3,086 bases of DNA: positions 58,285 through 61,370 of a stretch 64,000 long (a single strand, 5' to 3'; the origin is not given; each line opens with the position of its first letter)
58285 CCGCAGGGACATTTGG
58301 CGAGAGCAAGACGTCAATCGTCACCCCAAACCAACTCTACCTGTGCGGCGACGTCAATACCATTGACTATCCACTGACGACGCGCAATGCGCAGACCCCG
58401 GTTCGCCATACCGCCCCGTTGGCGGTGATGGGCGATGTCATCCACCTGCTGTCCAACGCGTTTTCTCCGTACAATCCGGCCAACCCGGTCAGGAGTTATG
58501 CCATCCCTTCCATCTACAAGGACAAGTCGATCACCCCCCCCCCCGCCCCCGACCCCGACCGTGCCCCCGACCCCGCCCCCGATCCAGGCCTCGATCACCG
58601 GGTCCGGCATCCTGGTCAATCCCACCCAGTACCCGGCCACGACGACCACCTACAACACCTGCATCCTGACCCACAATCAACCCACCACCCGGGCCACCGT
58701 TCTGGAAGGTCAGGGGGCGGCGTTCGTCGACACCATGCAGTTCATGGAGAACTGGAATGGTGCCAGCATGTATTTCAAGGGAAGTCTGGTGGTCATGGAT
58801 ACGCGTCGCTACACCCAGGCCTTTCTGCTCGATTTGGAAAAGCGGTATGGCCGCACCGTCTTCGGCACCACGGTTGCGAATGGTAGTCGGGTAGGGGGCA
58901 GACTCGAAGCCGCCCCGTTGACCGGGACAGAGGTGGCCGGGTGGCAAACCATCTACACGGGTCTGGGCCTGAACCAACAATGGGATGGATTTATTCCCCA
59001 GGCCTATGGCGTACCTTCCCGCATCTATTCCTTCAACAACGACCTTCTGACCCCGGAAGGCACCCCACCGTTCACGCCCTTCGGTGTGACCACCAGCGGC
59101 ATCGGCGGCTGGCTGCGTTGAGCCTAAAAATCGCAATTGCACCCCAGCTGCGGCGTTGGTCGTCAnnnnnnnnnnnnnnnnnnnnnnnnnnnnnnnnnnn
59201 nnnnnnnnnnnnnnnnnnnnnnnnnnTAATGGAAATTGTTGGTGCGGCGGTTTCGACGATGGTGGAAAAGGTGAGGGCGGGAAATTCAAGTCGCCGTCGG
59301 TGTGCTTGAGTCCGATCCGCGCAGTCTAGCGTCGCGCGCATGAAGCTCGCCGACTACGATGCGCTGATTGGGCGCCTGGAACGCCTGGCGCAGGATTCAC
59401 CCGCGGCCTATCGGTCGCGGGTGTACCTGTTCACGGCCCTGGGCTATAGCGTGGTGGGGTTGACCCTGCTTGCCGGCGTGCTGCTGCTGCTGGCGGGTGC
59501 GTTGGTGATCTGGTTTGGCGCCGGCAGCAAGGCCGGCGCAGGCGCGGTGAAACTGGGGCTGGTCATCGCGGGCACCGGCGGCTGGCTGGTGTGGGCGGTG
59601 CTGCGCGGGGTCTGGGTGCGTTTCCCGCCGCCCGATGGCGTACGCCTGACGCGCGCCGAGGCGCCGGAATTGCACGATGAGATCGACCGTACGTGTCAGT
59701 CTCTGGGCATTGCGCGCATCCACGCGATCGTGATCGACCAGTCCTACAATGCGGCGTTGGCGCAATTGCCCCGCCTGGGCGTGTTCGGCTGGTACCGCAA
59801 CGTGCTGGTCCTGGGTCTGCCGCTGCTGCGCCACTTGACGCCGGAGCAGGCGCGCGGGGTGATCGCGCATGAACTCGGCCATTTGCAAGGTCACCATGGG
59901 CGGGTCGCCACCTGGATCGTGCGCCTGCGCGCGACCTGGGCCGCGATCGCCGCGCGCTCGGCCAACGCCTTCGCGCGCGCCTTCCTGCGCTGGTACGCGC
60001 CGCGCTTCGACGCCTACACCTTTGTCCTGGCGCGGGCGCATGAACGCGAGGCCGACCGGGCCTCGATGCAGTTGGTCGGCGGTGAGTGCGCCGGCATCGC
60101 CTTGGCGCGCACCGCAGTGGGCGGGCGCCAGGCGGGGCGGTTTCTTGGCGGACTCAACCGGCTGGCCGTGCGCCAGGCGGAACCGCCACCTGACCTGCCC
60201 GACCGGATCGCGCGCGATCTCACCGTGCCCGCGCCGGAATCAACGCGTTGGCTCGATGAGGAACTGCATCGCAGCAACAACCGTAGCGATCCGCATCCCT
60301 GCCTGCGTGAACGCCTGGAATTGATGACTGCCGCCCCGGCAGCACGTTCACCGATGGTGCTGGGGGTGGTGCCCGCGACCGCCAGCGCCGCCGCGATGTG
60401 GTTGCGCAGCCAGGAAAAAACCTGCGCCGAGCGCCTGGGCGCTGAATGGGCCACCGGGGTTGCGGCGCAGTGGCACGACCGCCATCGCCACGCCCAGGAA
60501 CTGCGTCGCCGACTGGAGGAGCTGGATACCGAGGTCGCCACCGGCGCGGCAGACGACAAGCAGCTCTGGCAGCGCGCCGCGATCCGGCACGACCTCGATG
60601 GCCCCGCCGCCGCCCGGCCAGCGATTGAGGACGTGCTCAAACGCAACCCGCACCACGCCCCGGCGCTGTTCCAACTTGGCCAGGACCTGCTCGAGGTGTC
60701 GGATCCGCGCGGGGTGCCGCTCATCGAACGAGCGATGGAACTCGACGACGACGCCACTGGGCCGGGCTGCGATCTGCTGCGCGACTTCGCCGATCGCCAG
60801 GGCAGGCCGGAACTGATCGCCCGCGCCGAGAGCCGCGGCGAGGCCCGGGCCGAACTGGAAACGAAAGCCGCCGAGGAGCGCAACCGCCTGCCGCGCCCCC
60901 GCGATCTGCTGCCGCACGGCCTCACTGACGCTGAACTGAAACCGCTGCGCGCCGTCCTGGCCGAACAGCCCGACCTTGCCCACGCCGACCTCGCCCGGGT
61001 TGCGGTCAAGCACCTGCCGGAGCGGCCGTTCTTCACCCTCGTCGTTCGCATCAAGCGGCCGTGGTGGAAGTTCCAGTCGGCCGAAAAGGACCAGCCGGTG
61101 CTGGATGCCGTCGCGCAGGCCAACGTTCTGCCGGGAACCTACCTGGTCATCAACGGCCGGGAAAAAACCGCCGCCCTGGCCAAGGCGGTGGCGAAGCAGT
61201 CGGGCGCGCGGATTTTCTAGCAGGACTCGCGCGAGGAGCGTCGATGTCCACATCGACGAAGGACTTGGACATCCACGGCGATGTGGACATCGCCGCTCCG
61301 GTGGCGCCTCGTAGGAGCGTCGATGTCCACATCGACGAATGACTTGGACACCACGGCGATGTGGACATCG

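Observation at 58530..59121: C11 slippage tract switches the adhesin's conserved C-terminus on or off (candidate phase variation)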

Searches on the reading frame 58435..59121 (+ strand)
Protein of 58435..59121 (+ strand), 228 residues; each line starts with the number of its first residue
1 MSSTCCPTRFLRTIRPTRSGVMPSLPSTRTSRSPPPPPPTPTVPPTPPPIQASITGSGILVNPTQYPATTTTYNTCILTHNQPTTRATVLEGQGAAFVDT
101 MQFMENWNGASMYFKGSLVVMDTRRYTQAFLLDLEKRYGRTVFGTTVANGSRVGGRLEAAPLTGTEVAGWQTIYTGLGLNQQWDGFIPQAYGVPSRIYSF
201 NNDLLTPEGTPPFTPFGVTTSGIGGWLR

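Call 6: search_protein_families(library=pfam, proteins=[window:58546-59121:+], max_evalue=0.01)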
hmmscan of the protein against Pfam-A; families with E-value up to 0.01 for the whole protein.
window:58546-59121:+ (191 aa): 0 families

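Call 16: find_encoding_contigs(protein=window:58435-59121:+, flank=3000, max_places=10)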
Protein window:58435-59121:+ (228 aa): no gene with exactly this product is on record in the collection.

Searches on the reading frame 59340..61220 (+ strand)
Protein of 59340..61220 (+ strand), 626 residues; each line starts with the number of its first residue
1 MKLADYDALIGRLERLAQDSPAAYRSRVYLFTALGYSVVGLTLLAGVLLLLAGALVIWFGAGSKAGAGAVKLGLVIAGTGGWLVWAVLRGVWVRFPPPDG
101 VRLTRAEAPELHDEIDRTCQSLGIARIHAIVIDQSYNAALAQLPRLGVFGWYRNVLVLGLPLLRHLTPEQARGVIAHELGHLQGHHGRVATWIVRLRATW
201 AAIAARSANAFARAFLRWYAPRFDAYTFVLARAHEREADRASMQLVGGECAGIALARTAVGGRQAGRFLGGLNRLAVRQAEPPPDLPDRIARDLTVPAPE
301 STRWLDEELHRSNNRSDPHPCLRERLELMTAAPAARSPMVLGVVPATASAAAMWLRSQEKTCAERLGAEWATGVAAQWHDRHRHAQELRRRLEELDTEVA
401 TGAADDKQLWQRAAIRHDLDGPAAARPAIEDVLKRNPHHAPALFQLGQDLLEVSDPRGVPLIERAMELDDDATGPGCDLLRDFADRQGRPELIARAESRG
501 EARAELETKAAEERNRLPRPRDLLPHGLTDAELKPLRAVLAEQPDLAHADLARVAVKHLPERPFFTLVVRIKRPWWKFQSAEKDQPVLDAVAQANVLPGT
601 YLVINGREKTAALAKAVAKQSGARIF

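Call 6: search_protein_families(library=pfam, proteins=[window:59340-61220:+], max_evalue=0.01)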
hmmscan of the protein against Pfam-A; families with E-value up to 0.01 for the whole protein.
window:59340-61220:+ (626 aa): 2 families
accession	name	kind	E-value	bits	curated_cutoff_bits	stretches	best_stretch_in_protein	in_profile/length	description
PF01435.24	Peptidase_M48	-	1.7e-10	41.5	20.3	1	149-327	41-180/186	Peptidase family M48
PF06114.19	Peptidase_M78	-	8.8e-06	26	22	1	164-216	35-86/123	IrrE N-terminal-like domain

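Call 15: find_encoding_contigs(protein=window:59340-61220:+, flank=3000, max_places=10)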
Protein window:59340-61220:+ (626 aa): 3 contigs read that carry it; 3 places shown.
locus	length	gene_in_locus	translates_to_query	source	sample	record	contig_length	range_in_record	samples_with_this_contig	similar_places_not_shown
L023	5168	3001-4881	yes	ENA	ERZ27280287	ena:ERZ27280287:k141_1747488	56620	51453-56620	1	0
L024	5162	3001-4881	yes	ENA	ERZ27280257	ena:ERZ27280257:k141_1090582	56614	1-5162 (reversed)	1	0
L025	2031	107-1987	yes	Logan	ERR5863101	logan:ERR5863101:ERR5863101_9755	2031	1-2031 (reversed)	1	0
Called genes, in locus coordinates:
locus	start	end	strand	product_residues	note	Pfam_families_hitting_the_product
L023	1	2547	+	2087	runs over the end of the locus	PF07691:PA14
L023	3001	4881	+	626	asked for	PF01435:Peptidase_M48, PF06114:Peptidase_M78 (faint)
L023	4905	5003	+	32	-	-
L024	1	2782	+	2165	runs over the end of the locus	PF07691:PA14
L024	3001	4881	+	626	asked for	PF01435:Peptidase_M48, PF06114:Peptidase_M78 (faint)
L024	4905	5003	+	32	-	-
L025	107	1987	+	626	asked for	PF01435:Peptidase_M48, PF06114:Peptidase_M78 (faint)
